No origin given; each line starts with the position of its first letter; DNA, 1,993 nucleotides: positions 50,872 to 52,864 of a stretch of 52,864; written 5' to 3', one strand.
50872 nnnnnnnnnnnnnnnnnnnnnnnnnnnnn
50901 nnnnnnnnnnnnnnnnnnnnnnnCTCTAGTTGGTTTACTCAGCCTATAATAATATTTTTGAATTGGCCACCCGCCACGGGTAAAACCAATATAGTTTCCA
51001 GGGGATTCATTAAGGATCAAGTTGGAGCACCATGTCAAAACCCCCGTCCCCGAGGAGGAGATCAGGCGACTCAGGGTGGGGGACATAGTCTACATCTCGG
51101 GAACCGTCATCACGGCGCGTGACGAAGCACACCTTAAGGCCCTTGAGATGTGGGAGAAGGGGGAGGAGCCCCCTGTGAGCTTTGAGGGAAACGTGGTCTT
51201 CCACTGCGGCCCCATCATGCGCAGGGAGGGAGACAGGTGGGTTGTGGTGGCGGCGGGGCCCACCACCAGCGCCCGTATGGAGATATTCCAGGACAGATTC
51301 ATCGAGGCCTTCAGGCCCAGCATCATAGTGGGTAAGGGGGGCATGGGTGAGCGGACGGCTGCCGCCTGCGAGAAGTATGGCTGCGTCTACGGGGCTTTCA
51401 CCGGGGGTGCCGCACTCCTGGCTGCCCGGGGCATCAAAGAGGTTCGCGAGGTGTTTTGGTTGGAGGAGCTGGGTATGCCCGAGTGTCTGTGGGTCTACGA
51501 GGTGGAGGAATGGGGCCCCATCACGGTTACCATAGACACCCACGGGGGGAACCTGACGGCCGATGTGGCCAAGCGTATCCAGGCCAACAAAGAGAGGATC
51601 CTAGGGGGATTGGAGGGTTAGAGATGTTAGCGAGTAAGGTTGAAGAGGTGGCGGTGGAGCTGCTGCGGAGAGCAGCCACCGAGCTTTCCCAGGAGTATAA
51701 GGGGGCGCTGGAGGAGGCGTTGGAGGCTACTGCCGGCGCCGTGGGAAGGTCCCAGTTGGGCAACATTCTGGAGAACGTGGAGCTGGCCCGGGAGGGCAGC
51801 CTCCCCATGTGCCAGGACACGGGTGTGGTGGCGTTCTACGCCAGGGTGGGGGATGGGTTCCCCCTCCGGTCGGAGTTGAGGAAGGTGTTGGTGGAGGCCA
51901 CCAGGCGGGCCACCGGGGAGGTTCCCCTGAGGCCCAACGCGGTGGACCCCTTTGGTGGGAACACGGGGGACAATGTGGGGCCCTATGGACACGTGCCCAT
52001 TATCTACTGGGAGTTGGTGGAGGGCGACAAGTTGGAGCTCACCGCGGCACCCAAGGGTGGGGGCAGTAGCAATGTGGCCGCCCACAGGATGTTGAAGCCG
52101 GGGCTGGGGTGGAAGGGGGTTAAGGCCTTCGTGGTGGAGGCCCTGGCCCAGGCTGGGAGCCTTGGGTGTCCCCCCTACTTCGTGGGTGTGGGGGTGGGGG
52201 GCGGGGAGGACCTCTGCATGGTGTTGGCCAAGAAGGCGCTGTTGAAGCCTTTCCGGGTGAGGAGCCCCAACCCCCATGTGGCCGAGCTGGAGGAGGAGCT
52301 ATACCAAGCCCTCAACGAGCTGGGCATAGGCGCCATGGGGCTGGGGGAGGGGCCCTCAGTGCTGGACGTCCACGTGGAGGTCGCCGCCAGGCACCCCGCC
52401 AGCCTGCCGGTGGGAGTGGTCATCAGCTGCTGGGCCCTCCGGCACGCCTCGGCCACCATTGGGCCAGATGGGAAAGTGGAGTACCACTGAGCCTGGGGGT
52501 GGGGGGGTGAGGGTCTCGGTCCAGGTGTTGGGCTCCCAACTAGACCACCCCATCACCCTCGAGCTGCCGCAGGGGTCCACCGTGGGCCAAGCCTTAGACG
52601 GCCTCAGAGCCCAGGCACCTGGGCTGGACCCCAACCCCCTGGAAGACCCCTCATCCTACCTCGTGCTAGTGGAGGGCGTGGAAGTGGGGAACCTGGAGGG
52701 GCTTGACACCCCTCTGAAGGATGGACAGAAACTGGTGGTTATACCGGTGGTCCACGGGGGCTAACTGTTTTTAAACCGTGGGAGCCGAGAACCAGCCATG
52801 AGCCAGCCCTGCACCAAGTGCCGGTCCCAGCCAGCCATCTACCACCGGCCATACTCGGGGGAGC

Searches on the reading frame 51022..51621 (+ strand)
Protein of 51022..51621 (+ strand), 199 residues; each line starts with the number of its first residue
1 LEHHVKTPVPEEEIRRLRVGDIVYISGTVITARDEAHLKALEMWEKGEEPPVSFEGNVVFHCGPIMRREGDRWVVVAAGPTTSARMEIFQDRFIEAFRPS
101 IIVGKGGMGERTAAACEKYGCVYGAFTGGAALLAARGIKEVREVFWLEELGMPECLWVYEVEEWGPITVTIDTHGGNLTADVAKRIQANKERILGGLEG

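Call 3: search_protein_families(library=pfam, proteins=[window:51022-51621:+], max_evalue=0.001)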
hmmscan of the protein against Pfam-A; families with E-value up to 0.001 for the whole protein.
window:51022-51621:+ (199 aa): 1 family
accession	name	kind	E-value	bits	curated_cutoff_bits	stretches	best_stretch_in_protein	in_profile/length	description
PF05683.17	Fumerase_C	-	7e-44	150.1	22.2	1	7-179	33-202/205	Fumarase C-terminus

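Call 4: search_protein_families(library=ncbifam, proteins=[window:51022-51621:+], max_evalue=0.001)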
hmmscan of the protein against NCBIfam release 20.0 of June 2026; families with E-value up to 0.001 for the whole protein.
window:51022-51621:+ (199 aa): 8 families
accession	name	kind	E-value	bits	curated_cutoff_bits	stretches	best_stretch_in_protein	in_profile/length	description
NF004708.0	PRK06043.1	equivalog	2.8e-70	235.8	269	1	1-192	1-189/192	fumarate hydratase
TIGR00723.1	ttdB_fumA_fumB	subfamily_domain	1e-62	211.1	145.15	1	12-179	1-167/169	FumA C-terminus/TtdB family hydratase beta subunit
NF006082.0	PRK08228.1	equivalog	1.5e-58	197.6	264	1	2-194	3-194/205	L(+)-tartrate dehydratase subunit beta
NF006253.0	PRK08395.1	equivalog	5.1e-46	156.4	244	1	4-178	4-162/166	fumarate hydratase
NF005310.0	PRK06842.1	equivalog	5.1e-32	111.1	238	1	1-179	1-173/185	Fe-S-containing hydro-lyase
NF011921.0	PRK15392.1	equivalog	1.7e-21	76.4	1060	1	12-184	371-539/550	class I fumarate hydratase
NF011919.0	PRK15390.1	equivalog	2.7e-19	68.8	1105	1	21-180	381-536/548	class I fumarate hydratase FumA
NF011920.0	PRK15391.1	subfamily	3.6e-19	68.4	1094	1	22-189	382-545/548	class I fumarate hydratase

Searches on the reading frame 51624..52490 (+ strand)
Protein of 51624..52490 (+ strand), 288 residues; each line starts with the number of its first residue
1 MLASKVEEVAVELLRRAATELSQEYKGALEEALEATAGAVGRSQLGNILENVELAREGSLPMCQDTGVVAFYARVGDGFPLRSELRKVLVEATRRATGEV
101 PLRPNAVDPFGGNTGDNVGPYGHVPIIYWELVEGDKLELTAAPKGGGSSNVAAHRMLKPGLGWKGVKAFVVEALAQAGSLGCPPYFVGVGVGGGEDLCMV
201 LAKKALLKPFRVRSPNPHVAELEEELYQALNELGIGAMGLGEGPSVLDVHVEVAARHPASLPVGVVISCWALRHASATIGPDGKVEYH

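Call 3: search_protein_families(library=pfam, proteins=[window:51624-52490:+], max_evalue=0.001)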
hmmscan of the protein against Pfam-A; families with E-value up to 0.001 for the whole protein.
window:51624-52490:+ (288 aa): 1 family
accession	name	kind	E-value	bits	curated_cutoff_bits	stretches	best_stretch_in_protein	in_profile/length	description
PF05681.19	Fumerase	-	3.5e-87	292.6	25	1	8-277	2-269/270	Fumarate hydratase (Fumerase)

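Call 4: search_protein_families(library=ncbifam, proteins=[window:51624-52490:+], max_evalue=0.001)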
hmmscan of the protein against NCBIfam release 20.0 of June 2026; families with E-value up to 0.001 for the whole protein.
window:51624-52490:+ (288 aa): 6 families
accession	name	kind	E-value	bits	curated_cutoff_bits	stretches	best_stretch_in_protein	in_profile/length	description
TIGR00722.1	ttdA_fumA_fumB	subfamily_domain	3.8e-90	301.8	100.65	1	6-278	1-272/273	hydrolyase, tartrate alpha subunit/fumarate domain protein, Fe-S type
NF004885.0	PRK06246.1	equivalog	1.8e-87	293.1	276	1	4-279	7-279/279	fumarate hydratase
NF006084.0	PRK08230.1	equivalog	8.1e-63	212.3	365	1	6-279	14-287/303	L(+)-tartrate dehydratase subunit alpha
NF011920.0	PRK15391.1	subfamily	1.4e-14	53.3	1094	1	48-283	90-332/548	class I fumarate hydratase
NF011921.0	PRK15392.1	equivalog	1.8e-14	53.2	1060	1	47-281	88-329/550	class I fumarate hydratase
NF011919.0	PRK15390.1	equivalog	2.6e-13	49.1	1105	1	48-283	90-332/548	class I fumarate hydratase FumA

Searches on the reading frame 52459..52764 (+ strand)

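Call 78: search_protein_families(library=pfam, proteins=[window:52459-52764:+], max_evalue=0.00001)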
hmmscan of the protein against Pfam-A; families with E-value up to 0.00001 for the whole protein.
window:52459-52764:+ (101 aa): 1 family
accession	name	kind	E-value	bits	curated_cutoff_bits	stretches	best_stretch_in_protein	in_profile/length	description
PF02597.26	ThiS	-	7e-09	36.5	22.5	1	33-101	15-76/76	ThiS family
